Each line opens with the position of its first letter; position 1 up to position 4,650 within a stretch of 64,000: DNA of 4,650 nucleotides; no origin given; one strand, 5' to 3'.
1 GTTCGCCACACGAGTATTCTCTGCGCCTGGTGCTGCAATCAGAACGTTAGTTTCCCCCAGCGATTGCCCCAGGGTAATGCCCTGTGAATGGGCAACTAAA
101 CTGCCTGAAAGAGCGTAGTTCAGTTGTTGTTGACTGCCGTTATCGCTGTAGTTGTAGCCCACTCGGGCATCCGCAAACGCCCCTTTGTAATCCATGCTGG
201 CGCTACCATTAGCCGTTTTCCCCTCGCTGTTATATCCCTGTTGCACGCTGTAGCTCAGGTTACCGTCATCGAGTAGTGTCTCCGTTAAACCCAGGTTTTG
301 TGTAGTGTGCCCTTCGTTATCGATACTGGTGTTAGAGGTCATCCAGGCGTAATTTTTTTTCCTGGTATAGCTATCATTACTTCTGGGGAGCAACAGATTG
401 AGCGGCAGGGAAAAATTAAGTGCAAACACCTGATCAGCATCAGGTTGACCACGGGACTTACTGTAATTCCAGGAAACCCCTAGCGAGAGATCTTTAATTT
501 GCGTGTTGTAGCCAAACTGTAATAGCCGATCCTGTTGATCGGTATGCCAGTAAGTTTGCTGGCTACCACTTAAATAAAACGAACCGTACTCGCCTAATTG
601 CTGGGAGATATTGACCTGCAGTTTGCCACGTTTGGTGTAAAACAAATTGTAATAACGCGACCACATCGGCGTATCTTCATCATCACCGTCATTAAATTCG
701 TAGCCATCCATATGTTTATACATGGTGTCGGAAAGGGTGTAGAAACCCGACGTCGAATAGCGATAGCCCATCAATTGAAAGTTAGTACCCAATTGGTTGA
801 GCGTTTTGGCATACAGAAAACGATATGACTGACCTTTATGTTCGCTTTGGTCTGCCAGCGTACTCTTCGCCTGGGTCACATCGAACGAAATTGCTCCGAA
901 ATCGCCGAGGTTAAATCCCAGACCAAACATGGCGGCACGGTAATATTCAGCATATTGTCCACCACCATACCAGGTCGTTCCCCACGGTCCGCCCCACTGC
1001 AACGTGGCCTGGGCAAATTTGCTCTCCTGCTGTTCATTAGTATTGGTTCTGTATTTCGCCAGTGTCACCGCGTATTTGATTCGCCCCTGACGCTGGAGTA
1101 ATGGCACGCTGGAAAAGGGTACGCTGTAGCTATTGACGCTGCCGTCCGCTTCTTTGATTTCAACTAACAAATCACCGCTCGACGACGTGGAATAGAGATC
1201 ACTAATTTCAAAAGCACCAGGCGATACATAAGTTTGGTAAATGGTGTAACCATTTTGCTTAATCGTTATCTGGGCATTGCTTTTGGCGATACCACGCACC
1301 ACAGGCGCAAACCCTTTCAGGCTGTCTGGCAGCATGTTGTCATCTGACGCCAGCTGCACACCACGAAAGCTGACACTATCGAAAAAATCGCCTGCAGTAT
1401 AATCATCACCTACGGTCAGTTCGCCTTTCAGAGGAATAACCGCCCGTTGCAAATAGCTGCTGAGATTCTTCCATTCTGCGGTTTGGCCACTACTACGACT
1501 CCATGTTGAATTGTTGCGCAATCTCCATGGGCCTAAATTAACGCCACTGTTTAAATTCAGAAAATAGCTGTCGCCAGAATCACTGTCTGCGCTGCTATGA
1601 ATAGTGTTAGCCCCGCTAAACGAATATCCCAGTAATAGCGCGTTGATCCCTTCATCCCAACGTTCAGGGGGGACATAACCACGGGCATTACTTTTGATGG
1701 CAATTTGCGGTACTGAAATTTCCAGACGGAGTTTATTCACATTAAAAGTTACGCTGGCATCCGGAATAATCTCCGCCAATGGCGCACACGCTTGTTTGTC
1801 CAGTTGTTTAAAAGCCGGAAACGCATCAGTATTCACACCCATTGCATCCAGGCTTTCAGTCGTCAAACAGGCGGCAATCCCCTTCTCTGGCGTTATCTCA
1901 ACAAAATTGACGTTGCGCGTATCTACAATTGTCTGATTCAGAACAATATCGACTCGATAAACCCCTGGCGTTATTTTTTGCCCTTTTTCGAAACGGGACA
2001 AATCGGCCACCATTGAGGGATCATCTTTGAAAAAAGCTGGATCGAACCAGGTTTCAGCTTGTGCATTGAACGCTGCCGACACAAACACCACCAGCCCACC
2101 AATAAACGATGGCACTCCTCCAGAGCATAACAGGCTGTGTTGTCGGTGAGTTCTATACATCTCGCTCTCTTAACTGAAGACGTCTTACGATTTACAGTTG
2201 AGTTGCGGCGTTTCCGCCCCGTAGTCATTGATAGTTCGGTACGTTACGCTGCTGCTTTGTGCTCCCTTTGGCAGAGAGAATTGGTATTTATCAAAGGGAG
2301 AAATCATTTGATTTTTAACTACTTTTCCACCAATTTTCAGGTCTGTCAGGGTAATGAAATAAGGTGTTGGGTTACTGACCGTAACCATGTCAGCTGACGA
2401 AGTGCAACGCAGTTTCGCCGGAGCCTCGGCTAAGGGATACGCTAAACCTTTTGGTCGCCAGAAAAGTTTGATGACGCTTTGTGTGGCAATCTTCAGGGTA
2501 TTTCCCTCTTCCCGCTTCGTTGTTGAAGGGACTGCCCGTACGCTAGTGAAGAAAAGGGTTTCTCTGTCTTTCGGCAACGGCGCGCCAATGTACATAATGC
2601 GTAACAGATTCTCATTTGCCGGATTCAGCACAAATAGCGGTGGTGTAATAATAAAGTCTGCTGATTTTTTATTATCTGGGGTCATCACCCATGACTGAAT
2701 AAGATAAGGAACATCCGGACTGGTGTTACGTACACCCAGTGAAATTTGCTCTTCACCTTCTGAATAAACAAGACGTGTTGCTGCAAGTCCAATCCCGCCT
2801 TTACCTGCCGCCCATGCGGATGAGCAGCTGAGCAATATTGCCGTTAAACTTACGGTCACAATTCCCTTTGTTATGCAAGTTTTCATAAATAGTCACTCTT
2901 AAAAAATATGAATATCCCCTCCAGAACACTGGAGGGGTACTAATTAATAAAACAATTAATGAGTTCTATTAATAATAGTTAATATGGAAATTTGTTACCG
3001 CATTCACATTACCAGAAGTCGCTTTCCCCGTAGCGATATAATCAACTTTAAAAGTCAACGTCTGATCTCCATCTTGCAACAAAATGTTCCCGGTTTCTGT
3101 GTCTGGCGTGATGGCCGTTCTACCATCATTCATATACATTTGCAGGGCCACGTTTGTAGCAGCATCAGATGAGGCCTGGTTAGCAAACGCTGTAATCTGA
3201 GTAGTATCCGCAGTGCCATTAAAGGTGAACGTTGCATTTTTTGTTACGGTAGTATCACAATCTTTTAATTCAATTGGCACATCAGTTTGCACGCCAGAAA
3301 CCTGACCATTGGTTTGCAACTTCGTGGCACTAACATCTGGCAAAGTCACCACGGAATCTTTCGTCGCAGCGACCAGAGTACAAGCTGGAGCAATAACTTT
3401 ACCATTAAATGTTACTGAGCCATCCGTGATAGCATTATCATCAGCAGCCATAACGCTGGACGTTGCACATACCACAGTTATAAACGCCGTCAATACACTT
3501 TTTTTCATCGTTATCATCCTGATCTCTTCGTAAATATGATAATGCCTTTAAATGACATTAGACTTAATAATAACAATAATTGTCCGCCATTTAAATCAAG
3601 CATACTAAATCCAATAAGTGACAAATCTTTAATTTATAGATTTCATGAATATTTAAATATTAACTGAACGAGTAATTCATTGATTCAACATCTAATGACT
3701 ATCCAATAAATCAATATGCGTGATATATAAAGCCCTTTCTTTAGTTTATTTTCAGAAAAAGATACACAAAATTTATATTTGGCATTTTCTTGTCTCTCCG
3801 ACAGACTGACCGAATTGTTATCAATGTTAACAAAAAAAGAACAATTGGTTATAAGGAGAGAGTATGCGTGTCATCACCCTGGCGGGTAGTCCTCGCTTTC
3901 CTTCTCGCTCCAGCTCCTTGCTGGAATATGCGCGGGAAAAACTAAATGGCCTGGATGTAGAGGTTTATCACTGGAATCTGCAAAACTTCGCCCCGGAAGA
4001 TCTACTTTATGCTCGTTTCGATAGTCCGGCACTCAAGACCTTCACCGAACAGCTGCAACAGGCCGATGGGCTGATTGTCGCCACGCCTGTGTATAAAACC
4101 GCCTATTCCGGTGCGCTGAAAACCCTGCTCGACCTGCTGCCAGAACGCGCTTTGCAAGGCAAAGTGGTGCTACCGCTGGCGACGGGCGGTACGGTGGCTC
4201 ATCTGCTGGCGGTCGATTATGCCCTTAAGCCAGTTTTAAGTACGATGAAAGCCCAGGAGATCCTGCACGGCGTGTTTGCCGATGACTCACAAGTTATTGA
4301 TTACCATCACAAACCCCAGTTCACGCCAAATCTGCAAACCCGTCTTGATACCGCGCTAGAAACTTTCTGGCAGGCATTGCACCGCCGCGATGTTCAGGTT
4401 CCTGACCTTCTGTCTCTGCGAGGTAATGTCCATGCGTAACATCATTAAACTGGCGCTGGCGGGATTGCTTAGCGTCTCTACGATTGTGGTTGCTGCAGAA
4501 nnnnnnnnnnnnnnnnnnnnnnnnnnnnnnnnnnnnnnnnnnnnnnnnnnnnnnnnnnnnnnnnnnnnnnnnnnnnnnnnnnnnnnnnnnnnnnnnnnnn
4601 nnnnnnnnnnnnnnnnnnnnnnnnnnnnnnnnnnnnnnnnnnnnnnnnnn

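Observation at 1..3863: AT-rich cryptic chaperone-usher fimbrial cluster (elfA-elfD-elfC) with a 355-bp AT-rich control region shared with ssuE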

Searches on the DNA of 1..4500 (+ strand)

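Call 4: search_dna_similar(query=window:1-4500:+, collection=ecoli_genomes, mode=near, max_rows=12)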
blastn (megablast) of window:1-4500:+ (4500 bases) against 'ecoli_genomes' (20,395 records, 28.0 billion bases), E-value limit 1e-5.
Records with a match: 5420; places in all: 5437; records where one place covers at least 80% of the query: 3990.
Genomes with a match: 5420 of 5426; with a place that covers at least 80% of the query: 3990. Places per genome that has any: lowest 1, median 1, highest 3. On chromosomes: 5433 places; on plasmids: 4.
Best place of each record, by identity: >=99% 1; 95-99% 5178; 90-95% 231; 80-90% 10.
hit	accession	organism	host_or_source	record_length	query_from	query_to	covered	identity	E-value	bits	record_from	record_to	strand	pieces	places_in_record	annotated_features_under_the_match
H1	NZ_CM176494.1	Escherichia coli strain Eco_24-2013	canine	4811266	1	4500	100%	98.6%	0e+0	7950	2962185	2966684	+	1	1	elfC: fimbrial biogenesis usher protein | elfD: fimbrial biogenesis chaperone | ssuE: NADPH-dependent FMN reductase | elfA: fimbrial protein | ssuA: aliphatic sulfonate ABC transporter substrate-binding protein SsuA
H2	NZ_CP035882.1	Escherichia coli strain WS0115A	Homo sapiens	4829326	1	4500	100%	98.5%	0e+0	7934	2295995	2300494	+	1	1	elfC: fimbrial biogenesis usher protein | elfD: fimbrial biogenesis chaperone | ssuE: NADPH-dependent FMN reductase | elfA: fimbrial protein | ssuA: aliphatic sulfonate ABC transporter substrate-binding protein SsuA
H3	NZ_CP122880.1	Escherichia coli strain ETEC1716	Sus scrofa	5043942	1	4500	100%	98.5%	0e+0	7947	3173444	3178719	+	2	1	elfC: fimbrial biogenesis usher protein | elfD: fimbrial biogenesis chaperone | IS1 family transposase | ssuE: NADPH-dependent FMN reductase | elfA: fimbrial protein | and 1 other names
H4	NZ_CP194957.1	Escherichia coli strain EC15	Homo sapiens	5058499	1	4500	100%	98.5%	0e+0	7935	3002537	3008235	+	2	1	elfC: fimbrial biogenesis usher protein | IS5-like element IS5 family transposase | elfD: fimbrial biogenesis chaperone | ssuE: NADPH-dependent FMN reductase | elfA: fimbrial protein | and 1 other names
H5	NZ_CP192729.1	Escherichia coli strain EC7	Homosapiens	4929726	1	4500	100%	98.5%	0e+0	7935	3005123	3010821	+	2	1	elfC: fimbrial biogenesis usher protein | IS5-like element IS5 family transposase | elfD: fimbrial biogenesis chaperone | ssuE: NADPH-dependent FMN reductase | elfA: fimbrial protein | and 1 other names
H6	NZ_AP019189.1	Escherichia coli strain M217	Homo sapiens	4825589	1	4500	100%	98.5%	0e+0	7928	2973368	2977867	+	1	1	elfC: fimbrial biogenesis usher protein | elfD: fimbrial biogenesis chaperone | ssuE: NADPH-dependent FMN reductase | elfA: fimbrial protein | ssuA: aliphatic sulfonate ABC transporter substrate-binding protein SsuA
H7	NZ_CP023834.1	Escherichia coli strain 4/2-1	Homo sapiens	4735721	1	4500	100%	98.5%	0e+0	7928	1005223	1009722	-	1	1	elfC: fimbrial biogenesis usher protein | elfD: fimbrial biogenesis chaperone | ssuE: NADPH-dependent FMN reductase | elfA: fimbrial protein | ssuA: aliphatic sulfonate ABC transporter substrate-binding protein SsuA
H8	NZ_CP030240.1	Escherichia coli strain ER1709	-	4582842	1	4500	100%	98.5%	0e+0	7928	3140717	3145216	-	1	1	elfC: fimbrial biogenesis usher protein | elfD: fimbrial biogenesis chaperone | ssuE: NADPH-dependent FMN reductase | elfA: fimbrial protein | ssuA: aliphatic sulfonate ABC transporter substrate-binding protein SsuA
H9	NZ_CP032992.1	Escherichia coli strain W5-6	Jin River water W5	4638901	1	4500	100%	98.5%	0e+0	7928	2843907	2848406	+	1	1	elfC: fimbrial biogenesis usher protein | elfD: fimbrial biogenesis chaperone | ssuE: NADPH-dependent FMN reductase | elfA: fimbrial protein | ssuA: aliphatic sulfonate ABC transporter substrate-binding protein SsuA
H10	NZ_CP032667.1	Escherichia coli str. K-12 substr. MG1655 strain K-12 ...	Laboratory strain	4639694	1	4500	100%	98.5%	0e+0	7928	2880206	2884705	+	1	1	elfC: fimbrial biogenesis usher protein | elfD: fimbrial biogenesis chaperone | ssuE: NADPH-dependent FMN reductase | elfA: fimbrial protein | ssuA: aliphatic sulfonate ABC transporter substrate-binding protein SsuA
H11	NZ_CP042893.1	Escherichia coli strain CFSAN061772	missing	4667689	1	4500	100%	98.5%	0e+0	7928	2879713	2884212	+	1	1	elfC: fimbrial biogenesis usher protein | elfD: fimbrial biogenesis chaperone | ssuE: NADPH-dependent FMN reductase | elfA: fimbrial protein | ssuA: aliphatic sulfonate ABC transporter substrate-binding protein SsuA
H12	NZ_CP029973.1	Escherichia coli strain 51008369SK1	Dog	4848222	1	4500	100%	98.5%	0e+0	7928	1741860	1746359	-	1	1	elfC: fimbrial biogenesis usher protein | elfD: fimbrial biogenesis chaperone | ssuE: NADPH-dependent FMN reductase | elfA: fimbrial protein | ssuA: aliphatic sulfonate ABC transporter substrate-binding protein SsuA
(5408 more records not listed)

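Call 6: get_annotated_region(hit=H10, flank=6000)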
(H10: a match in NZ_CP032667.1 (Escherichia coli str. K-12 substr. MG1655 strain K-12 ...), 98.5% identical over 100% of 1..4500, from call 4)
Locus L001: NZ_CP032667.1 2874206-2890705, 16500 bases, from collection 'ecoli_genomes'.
description: Escherichia coli str. K-12 substr. MG1655 strain K-12 chromosome, complete genome
organism: Escherichia coli str. K-12 substr. MG1655 strain K-12 substr. MG1655 (NCBI taxid 511145)
replicon: chromosome; assembly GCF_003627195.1
host: -; source: Laboratory strain; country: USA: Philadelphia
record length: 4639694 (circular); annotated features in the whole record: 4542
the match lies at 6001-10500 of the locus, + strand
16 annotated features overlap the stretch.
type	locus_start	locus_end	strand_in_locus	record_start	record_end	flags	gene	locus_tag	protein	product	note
CDS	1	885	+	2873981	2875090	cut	ycbX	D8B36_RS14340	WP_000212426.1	6-N-hydroxylaminopurine resistance protein YcbX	-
CDS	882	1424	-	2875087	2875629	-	zapC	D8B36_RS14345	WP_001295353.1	cell division protein ZapC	-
CDS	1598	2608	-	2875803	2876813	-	pyrD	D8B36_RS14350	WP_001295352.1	quinone-dependent dihydroorotate dehydrogenase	-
CDS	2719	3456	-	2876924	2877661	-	ycbF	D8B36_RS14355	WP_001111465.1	fimbrial chaperone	-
CDS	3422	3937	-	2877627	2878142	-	ycbV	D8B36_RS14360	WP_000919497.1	fimbrial protein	-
CDS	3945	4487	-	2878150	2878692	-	ycbU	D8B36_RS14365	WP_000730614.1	fimbrial protein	-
CDS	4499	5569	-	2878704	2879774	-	elfG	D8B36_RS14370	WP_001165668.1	fimbrial protein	-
CDS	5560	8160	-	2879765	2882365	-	elfC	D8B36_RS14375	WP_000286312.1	fimbrial biogenesis usher protein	-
CDS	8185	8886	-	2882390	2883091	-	elfD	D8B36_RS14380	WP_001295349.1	fimbrial biogenesis chaperone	-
CDS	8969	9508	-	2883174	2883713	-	elfA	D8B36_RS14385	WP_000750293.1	fimbrial protein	-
CDS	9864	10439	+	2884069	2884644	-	ssuE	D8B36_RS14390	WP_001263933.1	NADPH-dependent FMN reductase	-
CDS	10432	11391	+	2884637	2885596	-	ssuA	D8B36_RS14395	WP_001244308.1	aliphatic sulfonate ABC transporter substrate-binding protein SsuA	-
CDS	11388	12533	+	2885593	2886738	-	ssuD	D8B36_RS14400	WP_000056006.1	FMNH2-dependent alkanesulfonate monooxygenase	-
CDS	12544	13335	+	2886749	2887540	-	ssuC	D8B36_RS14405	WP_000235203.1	aliphatic sulfonate ABC transporter permease SsuC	-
CDS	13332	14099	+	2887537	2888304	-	ssuB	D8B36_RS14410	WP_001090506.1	aliphatic sulfonates ABC transporter ATP-binding protein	-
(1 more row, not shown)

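Call 20: search_dna_similar(query=window:1-3508:+, collection=ecoli_genomes, mode=near, max_rows=40, rows=spread)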
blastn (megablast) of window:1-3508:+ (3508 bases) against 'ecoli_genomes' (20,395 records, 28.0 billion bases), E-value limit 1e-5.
Records with a match: 4042; places in all: 4059; records where one place covers at least 80% of the query: 3992.
Genomes with a match: 4042 of 5426; with a place that covers at least 80% of the query: 3992. Places per genome that has any: lowest 1, median 1, highest 3. On chromosomes: 4055 places; on plasmids: 4.
Best place of each record, by identity: >=99% 4; 95-99% 3697; 90-95% 330; 80-90% 11.
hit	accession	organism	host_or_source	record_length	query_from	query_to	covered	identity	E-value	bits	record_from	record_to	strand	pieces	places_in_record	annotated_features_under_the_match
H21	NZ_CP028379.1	Escherichia coli O145 str. RM9872 strain RM9872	Bos taurus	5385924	1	3508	100%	98.7%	0e+0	6224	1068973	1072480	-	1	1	elfC: fimbrial biogenesis usher protein | elfD: fimbrial biogenesis chaperone | elfA: fimbrial protein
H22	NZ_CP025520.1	Escherichia coli strain DH5alpha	common laboratory strain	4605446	1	3508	100%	98.5%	0e+0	6196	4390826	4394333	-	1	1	elfC: fimbrial biogenesis usher protein | elfD: fimbrial biogenesis chaperone | elfA: fimbrial protein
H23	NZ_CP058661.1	Escherichia coli strain 005008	Homo sapiens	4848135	1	3508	100%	98.5%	0e+0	6196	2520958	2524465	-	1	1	elfC: fimbrial biogenesis usher protein | elfD: fimbrial biogenesis chaperone | elfA: fimbrial protein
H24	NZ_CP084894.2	Escherichia coli strain g83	laboratory experiment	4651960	1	3508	100%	98.5%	0e+0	6196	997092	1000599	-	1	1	elfC: fimbrial biogenesis usher protein | elfD: fimbrial biogenesis chaperone | elfA: fimbrial protein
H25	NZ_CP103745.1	Escherichia coli strain 3090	Homo sapiens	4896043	1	3508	100%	98.5%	0e+0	6196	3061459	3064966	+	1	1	elfC: fimbrial biogenesis usher protein | elfD: fimbrial biogenesis chaperone | elfA: fimbrial protein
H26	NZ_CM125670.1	Escherichia coli strain 2022S01-140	Homo sapiens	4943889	1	3508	100%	98.5%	0e+0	6196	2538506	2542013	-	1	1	elfC: fimbrial biogenesis usher protein | elfD: fimbrial biogenesis chaperone | elfA: fimbrial protein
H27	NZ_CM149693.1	Escherichia coli strain K-12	Lab bacteria culture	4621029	1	3508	100%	98.5%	0e+0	6196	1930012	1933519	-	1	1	elfC: fimbrial biogenesis usher protein | elfD: fimbrial biogenesis chaperone | elfA: fimbrial protein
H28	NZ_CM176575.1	Escherichia coli strain fS149a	Homo sapiens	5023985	1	3508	100%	98.5%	0e+0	6196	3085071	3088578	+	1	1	elfC: fimbrial biogenesis usher protein | elfD: fimbrial biogenesis chaperone | elfA: fimbrial protein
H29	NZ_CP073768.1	Escherichia coli strain SH19PTE6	pig feces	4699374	1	3508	100%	98.5%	0e+0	6191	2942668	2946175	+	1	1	elfC: fimbrial biogenesis usher protein | elfD: fimbrial biogenesis chaperone | elfA: fimbrial protein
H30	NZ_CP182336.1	Escherichia coli strain A134_1EC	-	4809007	1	3508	100%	98.5%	0e+0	6191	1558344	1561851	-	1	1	elfC: fimbrial biogenesis usher protein | elfD: molecular chaperone | elfA: fimbrial protein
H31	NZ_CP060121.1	Escherichia coli BL21 strain BL21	not applicable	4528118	1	3508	100%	98.5%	0e+0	6185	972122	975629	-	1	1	elfC: fimbrial biogenesis usher protein | elfD: fimbrial biogenesis chaperone | elfA: fimbrial protein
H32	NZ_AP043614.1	Escherichia coli strain AST205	Homo sapiens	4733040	1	3508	100%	98.5%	0e+0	6185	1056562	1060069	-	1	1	elfC: fimbrial biogenesis usher protein | elfD: fimbrial biogenesis chaperone | elfA: fimbrial protein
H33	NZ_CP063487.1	Escherichia coli strain EF7-18-51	Gallus gallus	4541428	1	3508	100%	98.5%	0e+0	6180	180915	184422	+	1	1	elfC: fimbrial biogenesis usher protein | elfD: fimbrial biogenesis chaperone | elfA: fimbrial protein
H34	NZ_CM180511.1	Escherichia coli strain E1433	Homo sapiens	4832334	1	3508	100%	98.5%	0e+0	6180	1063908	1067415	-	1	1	elfC: fimbrial biogenesis usher protein | elfD: fimbrial biogenesis chaperone | elfA: fimbrial protein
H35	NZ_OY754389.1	Escherichia coli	-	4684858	1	3508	100%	98.4%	0e+0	6174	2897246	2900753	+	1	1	elfC: fimbrial biogenesis usher protein | elfD: molecular chaperone | elfA: fimbrial protein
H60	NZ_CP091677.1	Escherichia coli strain KFu022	river water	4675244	3454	3508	2%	98.2%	6e-16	97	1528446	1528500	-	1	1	none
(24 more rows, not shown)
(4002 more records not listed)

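Call 21: get_annotated_region(hit=H60, flank=6000)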
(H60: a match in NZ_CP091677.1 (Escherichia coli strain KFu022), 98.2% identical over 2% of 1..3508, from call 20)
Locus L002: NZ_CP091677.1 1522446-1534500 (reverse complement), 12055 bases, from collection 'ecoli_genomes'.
description: Escherichia coli strain KFu022 chromosome, complete genome
organism: Escherichia coli strain KFu022 (NCBI taxid 562)
replicon: chromosome; assembly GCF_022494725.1
host: -; source: river water; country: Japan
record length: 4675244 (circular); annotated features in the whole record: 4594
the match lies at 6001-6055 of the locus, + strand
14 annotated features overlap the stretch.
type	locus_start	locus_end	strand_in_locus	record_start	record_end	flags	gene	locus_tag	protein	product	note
CDS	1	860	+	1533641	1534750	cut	ycbX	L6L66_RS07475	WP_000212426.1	6-N-hydroxylaminopurine resistance protein YcbX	-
CDS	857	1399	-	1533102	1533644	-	zapC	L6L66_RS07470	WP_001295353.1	cell division protein ZapC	-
CDS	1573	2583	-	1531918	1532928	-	pyrD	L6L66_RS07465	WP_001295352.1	quinone-dependent dihydroorotate dehydrogenase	-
CDS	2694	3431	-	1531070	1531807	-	ycbF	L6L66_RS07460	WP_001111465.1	fimbrial chaperone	-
CDS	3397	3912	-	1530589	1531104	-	ycbV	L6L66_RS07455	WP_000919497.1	fimbrial protein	-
CDS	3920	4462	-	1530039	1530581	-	ycbU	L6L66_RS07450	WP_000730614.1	fimbrial protein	-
CDS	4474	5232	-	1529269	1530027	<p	-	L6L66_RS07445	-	fimbrial protein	incomplete; partial in the middle of a contig; missing N-terminus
CDS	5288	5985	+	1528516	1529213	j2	-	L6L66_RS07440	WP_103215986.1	IS1-like element IS1A family transposase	programmed frameshift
CDS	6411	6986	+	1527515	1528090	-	ssuE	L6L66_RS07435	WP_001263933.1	NADPH-dependent FMN reductase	-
CDS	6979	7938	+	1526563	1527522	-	ssuA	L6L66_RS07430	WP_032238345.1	aliphatic sulfonate ABC transporter substrate-binding protein SsuA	-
CDS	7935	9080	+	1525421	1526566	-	ssuD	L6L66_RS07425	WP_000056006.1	FMNH2-dependent alkanesulfonate monooxygenase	-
CDS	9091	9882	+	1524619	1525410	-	ssuC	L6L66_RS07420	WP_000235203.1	aliphatic sulfonate ABC transporter permease SsuC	-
CDS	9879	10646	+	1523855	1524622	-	ssuB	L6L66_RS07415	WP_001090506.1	aliphatic sulfonates ABC transporter ATP-binding protein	-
CDS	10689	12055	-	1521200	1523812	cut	pepN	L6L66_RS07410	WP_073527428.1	aminopeptidase N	-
